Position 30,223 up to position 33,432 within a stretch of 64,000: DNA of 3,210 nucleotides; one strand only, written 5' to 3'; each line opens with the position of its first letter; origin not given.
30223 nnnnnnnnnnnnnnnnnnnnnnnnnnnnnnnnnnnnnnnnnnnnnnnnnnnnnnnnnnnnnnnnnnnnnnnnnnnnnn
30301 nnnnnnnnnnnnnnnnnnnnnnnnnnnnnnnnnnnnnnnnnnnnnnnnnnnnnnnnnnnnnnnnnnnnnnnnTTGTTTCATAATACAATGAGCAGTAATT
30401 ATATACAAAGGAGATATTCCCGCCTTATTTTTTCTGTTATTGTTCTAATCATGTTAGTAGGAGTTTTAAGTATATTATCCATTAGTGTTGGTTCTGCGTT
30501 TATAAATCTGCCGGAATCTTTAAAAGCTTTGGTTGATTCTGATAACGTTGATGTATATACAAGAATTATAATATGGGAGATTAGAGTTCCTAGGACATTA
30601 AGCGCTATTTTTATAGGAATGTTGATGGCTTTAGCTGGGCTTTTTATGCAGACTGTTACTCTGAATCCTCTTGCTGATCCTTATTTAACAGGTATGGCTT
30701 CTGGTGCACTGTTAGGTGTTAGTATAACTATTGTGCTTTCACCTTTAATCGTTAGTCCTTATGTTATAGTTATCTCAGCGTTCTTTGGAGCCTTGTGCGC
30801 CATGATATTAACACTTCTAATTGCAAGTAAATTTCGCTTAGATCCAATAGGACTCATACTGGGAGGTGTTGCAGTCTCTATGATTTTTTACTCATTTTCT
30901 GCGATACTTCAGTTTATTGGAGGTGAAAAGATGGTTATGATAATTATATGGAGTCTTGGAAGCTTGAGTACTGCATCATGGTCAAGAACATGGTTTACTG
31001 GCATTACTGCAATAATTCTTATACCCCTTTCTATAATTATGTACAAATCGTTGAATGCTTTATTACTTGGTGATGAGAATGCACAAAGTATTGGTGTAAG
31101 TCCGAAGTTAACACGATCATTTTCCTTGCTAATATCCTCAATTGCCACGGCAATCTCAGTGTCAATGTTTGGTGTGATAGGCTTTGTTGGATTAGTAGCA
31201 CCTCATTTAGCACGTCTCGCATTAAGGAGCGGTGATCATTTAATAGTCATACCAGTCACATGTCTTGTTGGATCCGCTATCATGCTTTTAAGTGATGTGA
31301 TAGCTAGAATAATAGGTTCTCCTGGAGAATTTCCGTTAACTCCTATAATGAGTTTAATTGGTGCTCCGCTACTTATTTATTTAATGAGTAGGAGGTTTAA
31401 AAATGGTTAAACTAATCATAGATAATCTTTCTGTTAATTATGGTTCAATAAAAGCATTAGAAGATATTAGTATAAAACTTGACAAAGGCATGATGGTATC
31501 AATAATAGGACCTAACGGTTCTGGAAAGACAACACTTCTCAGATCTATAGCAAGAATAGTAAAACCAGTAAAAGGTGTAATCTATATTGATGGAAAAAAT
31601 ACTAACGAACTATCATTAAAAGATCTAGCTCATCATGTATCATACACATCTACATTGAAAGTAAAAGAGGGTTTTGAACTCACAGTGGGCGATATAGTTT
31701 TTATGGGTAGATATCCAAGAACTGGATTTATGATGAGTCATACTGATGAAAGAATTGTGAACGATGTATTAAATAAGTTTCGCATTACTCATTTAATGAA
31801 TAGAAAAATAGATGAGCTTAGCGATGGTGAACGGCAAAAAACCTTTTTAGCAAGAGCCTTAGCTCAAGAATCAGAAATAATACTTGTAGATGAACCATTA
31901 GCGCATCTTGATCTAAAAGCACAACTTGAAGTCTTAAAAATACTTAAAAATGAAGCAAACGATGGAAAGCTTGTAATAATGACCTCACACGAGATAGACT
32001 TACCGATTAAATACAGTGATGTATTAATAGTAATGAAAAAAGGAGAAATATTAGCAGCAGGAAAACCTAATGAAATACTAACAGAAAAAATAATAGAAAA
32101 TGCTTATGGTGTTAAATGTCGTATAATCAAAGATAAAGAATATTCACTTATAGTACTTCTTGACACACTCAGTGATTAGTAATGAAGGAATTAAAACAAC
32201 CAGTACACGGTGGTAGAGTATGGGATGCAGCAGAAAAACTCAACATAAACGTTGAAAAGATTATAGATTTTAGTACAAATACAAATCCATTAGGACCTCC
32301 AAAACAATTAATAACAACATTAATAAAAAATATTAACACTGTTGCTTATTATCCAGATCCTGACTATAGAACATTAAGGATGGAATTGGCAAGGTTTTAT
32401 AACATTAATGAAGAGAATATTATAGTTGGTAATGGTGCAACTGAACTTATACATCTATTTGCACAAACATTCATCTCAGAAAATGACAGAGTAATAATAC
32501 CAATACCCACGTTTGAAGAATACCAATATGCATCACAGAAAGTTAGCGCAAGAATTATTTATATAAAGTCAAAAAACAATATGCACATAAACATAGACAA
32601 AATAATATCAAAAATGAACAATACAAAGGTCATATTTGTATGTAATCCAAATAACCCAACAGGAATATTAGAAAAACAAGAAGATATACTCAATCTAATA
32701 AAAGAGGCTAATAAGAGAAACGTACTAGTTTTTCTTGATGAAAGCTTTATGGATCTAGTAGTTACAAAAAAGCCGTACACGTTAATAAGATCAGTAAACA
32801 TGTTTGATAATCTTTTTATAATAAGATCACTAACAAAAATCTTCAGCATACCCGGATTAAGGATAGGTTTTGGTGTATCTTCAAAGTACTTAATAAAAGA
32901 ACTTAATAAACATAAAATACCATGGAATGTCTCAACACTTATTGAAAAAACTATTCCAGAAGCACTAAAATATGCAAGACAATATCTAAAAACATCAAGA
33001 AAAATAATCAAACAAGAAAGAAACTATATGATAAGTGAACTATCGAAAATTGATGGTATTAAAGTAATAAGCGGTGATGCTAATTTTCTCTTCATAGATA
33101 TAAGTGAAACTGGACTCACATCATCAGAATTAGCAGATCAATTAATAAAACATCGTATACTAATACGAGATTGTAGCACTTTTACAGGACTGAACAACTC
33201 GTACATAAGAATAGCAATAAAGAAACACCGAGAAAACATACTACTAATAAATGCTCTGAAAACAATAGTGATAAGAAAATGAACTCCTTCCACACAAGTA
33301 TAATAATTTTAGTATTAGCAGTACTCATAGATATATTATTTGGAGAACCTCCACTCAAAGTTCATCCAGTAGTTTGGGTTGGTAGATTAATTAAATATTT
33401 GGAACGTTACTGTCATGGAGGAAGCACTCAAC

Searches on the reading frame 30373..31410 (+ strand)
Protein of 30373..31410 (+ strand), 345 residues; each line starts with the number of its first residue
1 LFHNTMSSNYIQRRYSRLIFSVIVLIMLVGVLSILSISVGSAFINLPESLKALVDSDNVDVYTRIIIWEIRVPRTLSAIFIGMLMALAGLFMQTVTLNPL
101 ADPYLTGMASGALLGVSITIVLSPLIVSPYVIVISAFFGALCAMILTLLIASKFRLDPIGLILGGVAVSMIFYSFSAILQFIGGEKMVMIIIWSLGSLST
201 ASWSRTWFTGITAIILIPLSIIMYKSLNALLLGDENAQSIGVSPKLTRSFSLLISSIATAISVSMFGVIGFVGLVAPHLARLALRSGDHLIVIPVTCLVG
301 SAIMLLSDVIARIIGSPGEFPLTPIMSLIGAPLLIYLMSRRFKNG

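Call 76: search_protein_families(library=pfam, proteins=[window:30373-31410:+], max_evalue=0.0001)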
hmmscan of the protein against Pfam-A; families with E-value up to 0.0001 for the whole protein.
window:30373-31410:+ (345 aa): 1 family
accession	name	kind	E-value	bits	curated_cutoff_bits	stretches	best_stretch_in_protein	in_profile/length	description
PF01032.23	FecCD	-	1e-80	271.5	26.5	1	30-340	3-311/311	FecCD transport family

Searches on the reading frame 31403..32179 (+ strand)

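Call 76: search_protein_families(library=pfam, proteins=[window:31403-32179:+], max_evalue=0.0001)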
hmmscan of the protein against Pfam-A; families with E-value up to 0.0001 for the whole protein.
window:31403-32179:+ (258 aa): 10 families
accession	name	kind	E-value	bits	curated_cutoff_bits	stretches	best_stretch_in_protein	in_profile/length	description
PF00005.33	ABC_tran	-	1e-28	101.1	25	1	19-167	1-137/137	ABC transporter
PF13304.12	AAA_21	-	6.1e-14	53.2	27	2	133-197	232-299/304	AAA domain, putative AbiEii toxin, Type IV TA system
PF13175.12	AAA_15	-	7.1e-09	36.2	32.1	1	17-56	12-50/374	AAA ATPase domain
PF02463.25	SMC_N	-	1.7e-07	31.3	40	1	18-197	12-198/220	RecF/RecN/SMC N terminal domain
PF13401.12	AAA_22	-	3.5e-06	27.8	27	1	30-193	6-121/130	AAA domain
PF13476.12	AAA_23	-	6.5e-06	27.3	27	1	12-50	6-40/201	AAA domain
PF13173.12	AAA_14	-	1.1e-05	25.9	27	0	31-76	4-49/129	AAA domain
PF01637.24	ATPase_2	-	2e-05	24.9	33.2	1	19-131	8-90/225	ATPase domain predominantly from Archaea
PF13555.12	AAA_29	-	2.2e-05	24.5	27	1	11-57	7-50/61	P-loop containing region of AAA domain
PF00004.35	AAA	-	7.4e-05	23.6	21.2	0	34-76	3-35/131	ATPase family associated with various cellular activities (AAA)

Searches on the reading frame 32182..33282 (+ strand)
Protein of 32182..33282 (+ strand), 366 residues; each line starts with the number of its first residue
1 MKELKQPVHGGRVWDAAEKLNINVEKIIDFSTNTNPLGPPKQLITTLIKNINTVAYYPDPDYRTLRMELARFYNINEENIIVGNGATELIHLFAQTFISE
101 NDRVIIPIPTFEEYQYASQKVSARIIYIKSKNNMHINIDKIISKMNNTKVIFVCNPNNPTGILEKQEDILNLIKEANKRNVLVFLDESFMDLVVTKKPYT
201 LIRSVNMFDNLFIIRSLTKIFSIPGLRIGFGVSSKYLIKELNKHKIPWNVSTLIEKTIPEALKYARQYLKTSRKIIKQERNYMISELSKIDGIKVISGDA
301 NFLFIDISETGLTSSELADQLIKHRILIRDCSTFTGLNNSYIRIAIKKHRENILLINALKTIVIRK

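Call 76: search_protein_families(library=pfam, proteins=[window:32182-33282:+], max_evalue=0.0001)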
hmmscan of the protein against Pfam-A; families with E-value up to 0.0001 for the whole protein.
window:32182-33282:+ (366 aa): 3 families
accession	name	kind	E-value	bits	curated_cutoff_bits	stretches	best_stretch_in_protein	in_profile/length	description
PF00155.27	Aminotran_1_2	-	4.5e-56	191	19.7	1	26-347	2-348/361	Aminotransferase class I and II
PF00266.25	Aminotran_5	-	7.1e-11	42.1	21.5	1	62-187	45-176/371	Aminotransferase class-V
PF01053.26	Cys_Met_Meta_PP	-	7.9e-05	21.8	27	0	91-192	81-179/381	Cys/Met metabolism PLP-dependent enzyme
